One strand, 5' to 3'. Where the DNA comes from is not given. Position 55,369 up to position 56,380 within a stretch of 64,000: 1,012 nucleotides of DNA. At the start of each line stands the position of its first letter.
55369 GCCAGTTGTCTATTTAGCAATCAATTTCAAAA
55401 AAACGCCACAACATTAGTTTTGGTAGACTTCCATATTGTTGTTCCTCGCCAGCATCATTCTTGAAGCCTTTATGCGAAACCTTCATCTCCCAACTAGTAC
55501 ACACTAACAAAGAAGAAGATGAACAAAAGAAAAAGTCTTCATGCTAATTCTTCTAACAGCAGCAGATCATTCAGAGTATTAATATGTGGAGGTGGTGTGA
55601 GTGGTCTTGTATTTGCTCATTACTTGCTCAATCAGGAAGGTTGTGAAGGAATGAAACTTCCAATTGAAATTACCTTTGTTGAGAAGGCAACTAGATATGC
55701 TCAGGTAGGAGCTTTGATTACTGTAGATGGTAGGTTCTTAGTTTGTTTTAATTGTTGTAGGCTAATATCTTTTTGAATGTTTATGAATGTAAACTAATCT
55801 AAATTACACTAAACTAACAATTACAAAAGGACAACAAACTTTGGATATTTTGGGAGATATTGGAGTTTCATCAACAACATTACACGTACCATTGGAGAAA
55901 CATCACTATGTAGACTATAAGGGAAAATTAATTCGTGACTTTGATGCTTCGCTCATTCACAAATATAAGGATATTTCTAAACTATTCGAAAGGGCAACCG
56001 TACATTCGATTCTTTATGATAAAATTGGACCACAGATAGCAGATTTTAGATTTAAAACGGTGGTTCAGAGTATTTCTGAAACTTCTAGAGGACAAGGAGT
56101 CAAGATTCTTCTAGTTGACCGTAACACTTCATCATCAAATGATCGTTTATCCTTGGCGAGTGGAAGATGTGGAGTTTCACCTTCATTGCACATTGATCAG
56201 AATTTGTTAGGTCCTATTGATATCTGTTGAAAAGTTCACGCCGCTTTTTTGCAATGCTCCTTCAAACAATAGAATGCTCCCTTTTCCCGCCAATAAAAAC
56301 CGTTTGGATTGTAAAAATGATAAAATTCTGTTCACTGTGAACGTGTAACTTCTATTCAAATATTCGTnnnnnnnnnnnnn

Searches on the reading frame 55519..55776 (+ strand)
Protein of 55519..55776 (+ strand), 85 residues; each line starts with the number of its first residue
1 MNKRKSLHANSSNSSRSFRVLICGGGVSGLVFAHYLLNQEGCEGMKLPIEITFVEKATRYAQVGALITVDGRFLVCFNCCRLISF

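Call 4: search_protein_families(library=pfam, proteins=[window:55519-55776:+], max_evalue=0.1)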
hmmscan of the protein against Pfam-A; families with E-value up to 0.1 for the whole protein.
window:55519-55776:+ (85 aa): 4 families
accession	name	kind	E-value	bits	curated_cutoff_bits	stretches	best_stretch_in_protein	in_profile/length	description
PF13450.12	NAD_binding_8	-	0.011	16.5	21.9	1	22-42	1-20/68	NAD(P)-binding Rossmann-like domain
PF07992.20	Pyr_redox_2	-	0.022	14.6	26.1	1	18-60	143-177/291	Pyridine nucleotide-disulphide oxidoreductase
PF13454.12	NAD_binding_9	-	0.028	14.9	21.8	1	22-60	2-36/155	FAD-NAD(P)-binding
PF01266.30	DAO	-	0.035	14.1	27.9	1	19-59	1-33/353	FAD dependent oxidoreductase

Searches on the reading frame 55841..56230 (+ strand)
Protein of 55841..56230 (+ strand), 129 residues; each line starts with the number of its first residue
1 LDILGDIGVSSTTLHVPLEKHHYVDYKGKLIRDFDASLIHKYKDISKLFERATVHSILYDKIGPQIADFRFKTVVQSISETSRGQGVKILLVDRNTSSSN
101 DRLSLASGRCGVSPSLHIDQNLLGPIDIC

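Call 4: search_protein_families(library=pfam, proteins=[window:55841-56230:+], max_evalue=0.1)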
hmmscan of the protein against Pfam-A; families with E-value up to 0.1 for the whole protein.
window:55841-56230:+ (129 aa): 0 families
